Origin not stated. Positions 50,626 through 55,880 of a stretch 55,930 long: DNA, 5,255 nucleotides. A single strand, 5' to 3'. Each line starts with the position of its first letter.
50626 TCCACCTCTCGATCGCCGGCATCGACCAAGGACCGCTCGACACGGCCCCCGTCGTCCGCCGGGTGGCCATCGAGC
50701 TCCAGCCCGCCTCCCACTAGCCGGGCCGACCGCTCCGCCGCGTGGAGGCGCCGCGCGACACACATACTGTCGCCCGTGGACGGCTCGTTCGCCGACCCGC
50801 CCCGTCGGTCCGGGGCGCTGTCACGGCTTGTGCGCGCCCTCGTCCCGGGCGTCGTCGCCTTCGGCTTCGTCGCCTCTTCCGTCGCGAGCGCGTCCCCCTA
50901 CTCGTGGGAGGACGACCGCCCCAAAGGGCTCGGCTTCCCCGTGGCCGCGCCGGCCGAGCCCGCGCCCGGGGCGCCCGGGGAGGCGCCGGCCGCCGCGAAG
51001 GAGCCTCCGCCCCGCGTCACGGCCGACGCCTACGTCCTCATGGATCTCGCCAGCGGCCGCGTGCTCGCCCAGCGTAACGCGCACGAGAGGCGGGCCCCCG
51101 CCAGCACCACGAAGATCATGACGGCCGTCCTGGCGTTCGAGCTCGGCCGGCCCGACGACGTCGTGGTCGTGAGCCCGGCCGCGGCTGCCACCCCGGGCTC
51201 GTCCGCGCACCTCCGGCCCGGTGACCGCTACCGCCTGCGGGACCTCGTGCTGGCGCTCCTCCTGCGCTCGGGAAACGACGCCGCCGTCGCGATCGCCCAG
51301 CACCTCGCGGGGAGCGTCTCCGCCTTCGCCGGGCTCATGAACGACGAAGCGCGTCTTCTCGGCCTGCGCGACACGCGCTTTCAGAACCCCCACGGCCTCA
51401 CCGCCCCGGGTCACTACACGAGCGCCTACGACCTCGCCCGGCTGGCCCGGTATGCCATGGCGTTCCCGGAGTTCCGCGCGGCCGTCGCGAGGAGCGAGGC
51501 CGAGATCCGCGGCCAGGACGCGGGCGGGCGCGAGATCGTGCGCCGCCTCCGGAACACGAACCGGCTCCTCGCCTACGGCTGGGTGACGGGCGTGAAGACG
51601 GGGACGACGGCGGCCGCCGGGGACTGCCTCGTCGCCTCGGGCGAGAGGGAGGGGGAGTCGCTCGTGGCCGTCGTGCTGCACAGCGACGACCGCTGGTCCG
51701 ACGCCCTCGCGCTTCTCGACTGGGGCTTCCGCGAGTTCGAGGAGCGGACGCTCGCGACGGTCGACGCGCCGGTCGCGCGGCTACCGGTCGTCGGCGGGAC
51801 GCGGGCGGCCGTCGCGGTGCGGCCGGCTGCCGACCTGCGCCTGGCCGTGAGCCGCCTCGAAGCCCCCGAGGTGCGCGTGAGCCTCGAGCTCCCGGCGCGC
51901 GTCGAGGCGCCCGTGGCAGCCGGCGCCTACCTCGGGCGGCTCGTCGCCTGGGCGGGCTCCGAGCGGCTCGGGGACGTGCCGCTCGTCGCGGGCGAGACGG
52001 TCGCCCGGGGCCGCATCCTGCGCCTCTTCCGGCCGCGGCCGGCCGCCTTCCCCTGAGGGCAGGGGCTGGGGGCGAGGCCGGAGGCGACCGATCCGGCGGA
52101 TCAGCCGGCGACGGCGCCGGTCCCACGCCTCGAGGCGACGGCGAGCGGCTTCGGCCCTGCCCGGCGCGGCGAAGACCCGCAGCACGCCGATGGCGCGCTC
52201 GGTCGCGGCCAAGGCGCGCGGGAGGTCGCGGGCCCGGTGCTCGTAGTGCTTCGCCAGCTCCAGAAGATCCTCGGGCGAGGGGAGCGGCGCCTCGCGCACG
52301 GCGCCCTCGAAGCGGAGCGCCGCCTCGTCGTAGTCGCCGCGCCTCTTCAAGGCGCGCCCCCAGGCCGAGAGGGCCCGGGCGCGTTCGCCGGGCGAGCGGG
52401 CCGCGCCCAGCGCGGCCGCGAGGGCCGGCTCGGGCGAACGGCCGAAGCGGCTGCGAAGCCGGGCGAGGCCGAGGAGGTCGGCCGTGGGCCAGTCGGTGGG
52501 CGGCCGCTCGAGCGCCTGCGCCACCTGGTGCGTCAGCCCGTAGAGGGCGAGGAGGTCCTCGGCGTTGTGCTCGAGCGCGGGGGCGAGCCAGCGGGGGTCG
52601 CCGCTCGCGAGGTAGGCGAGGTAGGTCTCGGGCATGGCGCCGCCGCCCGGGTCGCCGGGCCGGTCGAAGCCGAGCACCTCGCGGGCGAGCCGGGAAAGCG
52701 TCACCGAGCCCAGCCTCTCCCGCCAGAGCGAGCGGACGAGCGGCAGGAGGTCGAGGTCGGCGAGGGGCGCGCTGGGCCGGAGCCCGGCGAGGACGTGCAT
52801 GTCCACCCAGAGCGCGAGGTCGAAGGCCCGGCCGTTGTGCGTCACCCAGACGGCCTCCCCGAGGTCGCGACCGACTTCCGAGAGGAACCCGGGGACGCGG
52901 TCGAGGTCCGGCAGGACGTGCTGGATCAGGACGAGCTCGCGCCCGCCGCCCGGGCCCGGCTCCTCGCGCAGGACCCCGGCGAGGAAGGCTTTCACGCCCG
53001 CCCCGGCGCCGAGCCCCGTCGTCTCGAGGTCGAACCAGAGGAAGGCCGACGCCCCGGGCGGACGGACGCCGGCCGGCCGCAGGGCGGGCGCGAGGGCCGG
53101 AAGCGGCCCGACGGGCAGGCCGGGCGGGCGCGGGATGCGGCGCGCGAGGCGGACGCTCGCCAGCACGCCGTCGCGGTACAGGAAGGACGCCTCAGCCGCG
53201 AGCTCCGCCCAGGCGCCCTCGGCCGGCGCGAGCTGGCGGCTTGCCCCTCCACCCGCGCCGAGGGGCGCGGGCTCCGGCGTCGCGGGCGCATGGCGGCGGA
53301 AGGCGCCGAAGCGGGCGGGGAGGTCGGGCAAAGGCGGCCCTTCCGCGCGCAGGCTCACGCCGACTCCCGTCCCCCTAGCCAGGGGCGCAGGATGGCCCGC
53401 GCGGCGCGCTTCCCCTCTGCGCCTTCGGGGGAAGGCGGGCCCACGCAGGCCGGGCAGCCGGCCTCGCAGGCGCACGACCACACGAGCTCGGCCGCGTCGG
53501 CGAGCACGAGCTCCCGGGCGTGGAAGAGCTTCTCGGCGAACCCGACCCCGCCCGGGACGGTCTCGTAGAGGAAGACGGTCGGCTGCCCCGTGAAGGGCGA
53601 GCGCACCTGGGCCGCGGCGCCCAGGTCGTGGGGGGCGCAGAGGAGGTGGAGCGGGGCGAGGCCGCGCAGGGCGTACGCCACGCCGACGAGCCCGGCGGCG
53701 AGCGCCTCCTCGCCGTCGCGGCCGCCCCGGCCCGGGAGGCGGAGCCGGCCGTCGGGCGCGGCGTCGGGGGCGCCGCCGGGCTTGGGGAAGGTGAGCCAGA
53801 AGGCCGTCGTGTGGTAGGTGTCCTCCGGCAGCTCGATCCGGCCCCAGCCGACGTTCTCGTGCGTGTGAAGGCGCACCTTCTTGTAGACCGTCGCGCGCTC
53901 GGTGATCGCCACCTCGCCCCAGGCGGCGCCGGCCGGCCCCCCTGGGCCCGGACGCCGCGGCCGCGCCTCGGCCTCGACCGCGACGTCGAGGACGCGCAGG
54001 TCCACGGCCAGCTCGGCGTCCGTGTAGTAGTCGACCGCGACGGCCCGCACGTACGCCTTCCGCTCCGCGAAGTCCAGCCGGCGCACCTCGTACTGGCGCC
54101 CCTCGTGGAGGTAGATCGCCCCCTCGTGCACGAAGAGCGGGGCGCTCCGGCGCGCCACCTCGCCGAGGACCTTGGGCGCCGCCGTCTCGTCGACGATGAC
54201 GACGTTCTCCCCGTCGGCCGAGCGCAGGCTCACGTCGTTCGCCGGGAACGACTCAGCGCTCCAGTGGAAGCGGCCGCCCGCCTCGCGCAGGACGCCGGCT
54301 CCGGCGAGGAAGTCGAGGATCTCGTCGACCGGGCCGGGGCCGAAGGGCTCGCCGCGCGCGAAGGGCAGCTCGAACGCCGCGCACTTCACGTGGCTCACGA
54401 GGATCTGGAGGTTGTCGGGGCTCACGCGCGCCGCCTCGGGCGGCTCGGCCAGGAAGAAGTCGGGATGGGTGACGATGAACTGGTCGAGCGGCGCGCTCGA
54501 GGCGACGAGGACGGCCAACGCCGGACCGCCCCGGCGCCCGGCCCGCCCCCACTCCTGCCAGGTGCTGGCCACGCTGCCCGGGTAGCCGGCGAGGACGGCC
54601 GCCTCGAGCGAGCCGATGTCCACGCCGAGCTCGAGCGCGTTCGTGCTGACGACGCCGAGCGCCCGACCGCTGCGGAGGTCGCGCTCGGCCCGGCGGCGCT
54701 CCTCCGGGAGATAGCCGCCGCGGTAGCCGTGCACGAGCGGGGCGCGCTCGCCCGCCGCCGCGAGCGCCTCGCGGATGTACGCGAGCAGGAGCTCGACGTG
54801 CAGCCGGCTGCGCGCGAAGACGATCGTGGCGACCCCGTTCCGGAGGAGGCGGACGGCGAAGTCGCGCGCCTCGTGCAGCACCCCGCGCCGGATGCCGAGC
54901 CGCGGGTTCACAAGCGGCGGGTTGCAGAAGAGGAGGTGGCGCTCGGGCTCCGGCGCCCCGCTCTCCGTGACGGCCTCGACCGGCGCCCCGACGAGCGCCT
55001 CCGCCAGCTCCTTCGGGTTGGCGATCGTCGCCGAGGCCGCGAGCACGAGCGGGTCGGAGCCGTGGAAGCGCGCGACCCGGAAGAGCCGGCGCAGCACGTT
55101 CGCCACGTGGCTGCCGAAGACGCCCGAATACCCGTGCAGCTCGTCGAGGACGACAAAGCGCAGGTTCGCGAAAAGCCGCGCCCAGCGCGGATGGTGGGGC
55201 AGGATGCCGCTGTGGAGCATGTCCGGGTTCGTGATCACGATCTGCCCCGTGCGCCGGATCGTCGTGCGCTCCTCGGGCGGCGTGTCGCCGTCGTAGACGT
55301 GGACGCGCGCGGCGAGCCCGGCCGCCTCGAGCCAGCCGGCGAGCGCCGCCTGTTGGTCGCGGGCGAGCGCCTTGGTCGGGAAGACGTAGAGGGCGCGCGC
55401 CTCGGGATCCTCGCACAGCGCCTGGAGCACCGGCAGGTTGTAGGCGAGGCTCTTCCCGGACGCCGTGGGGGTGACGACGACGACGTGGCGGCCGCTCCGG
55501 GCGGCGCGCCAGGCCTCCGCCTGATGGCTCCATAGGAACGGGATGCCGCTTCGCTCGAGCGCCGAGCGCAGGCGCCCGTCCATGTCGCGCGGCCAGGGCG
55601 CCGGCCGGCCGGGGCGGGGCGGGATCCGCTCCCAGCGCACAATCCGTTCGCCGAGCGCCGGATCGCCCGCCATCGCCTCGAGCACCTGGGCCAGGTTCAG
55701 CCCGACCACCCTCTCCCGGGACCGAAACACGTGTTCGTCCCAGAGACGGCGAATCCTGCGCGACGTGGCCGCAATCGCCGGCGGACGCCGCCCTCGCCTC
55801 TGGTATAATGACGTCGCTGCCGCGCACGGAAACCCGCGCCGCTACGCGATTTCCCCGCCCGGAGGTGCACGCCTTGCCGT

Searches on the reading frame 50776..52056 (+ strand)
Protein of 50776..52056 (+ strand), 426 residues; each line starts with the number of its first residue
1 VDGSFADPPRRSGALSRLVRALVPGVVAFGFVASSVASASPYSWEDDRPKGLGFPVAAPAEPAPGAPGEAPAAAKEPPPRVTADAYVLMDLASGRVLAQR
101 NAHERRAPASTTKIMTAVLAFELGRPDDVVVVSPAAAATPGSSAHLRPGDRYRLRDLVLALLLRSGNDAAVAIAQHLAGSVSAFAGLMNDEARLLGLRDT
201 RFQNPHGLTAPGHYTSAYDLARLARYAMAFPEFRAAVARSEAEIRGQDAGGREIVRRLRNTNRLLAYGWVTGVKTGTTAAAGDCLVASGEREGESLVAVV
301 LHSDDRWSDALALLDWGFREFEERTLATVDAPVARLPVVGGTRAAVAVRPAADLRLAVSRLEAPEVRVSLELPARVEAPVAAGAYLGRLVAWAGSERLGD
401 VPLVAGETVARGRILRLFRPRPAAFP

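Call 61: search_protein_families(library=pfam, proteins=[window:50776-52056:+], max_evalue=0.001)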
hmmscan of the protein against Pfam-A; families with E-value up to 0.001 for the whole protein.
window:50776-52056:+ (426 aa): 4 families
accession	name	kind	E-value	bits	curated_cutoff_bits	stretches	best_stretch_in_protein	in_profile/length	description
PF00768.25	Peptidase_S11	-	1.3e-61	208.6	27.6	1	76-303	5-237/239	D-alanyl-D-alanine carboxypeptidase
PF07943.18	PBP5_C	-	1.6e-09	38.3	21.2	1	321-410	1-90/91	Penicillin-binding protein 5, C-terminal domain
PF13354.11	Beta-lactamase2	-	2.3e-06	27.5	22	1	87-223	3-142/214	Beta-lactamase enzyme family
PF02113.21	Peptidase_S13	-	0.00023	20.5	22.8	1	85-122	20-57/444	D-Ala-D-Ala carboxypeptidase 3 (S13) family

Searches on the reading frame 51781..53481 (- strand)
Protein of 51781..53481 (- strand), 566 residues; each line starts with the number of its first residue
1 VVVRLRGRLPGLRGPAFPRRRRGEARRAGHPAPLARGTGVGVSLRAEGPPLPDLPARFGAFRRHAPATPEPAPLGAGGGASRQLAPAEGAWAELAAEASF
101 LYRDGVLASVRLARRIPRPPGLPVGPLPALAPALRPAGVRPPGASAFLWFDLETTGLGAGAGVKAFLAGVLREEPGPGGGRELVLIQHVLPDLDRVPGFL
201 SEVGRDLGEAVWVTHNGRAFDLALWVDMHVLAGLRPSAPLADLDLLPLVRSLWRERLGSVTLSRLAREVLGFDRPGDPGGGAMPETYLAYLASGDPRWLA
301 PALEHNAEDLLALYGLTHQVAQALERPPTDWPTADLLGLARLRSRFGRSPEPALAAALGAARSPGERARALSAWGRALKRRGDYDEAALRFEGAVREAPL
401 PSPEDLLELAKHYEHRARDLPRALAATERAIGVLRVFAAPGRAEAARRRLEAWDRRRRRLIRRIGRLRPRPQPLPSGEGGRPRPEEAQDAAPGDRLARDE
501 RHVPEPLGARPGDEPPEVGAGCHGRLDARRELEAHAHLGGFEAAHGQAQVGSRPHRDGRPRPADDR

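Call 61: search_protein_families(library=pfam, proteins=[window:51781-53481:-], max_evalue=0.001)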
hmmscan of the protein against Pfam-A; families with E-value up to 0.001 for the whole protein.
window:51781-53481:- (566 aa): 1 family
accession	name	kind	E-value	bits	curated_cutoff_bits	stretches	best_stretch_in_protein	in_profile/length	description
PF13482.12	RNase_H_2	-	6.6e-18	65.6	22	1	148-317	1-161/165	RNase_H superfamily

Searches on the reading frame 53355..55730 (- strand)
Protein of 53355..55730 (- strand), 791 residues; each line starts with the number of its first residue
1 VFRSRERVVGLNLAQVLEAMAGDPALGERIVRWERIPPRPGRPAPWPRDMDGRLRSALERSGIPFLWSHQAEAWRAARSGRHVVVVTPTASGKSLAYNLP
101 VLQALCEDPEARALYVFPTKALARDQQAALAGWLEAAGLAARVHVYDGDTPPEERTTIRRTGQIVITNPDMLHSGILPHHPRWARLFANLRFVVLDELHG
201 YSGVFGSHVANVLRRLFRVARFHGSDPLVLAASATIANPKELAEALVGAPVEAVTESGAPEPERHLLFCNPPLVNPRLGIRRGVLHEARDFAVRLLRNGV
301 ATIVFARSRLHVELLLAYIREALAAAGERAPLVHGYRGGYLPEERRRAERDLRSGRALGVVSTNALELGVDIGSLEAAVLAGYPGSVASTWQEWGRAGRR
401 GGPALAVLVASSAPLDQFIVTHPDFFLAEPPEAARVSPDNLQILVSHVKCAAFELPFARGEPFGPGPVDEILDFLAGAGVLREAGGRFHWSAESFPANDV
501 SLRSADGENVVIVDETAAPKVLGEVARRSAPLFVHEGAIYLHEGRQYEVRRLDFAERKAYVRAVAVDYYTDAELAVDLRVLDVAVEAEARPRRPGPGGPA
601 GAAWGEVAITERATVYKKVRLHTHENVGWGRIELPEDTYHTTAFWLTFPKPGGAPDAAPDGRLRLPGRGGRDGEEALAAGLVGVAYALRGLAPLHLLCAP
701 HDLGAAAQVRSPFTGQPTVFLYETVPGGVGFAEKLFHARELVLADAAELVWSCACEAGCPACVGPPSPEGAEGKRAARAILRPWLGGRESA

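Call 61: search_protein_families(library=pfam, proteins=[window:53355-55730:-], max_evalue=0.001)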
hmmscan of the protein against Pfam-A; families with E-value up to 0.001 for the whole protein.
window:53355-55730:- (791 aa): 4 families
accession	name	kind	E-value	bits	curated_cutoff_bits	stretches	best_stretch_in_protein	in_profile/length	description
PF00270.35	DEAD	-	5.1e-32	111.3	26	1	68-241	2-166/167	DEAD/DEAH box helicase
PF09369.15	MZB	-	1.7e-19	70.7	24.2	1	685-763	2-80/80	MrfA Zn-binding domain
PF00271.37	Helicase_C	-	2e-12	47.8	23.5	1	294-401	8-110/110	Helicase conserved C-terminal domain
PF22982.3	WHD_HRQ1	-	3.9e-08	34.7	27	1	437-505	2-70/70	ATP-dependent helicase HRQ1, winged helix domain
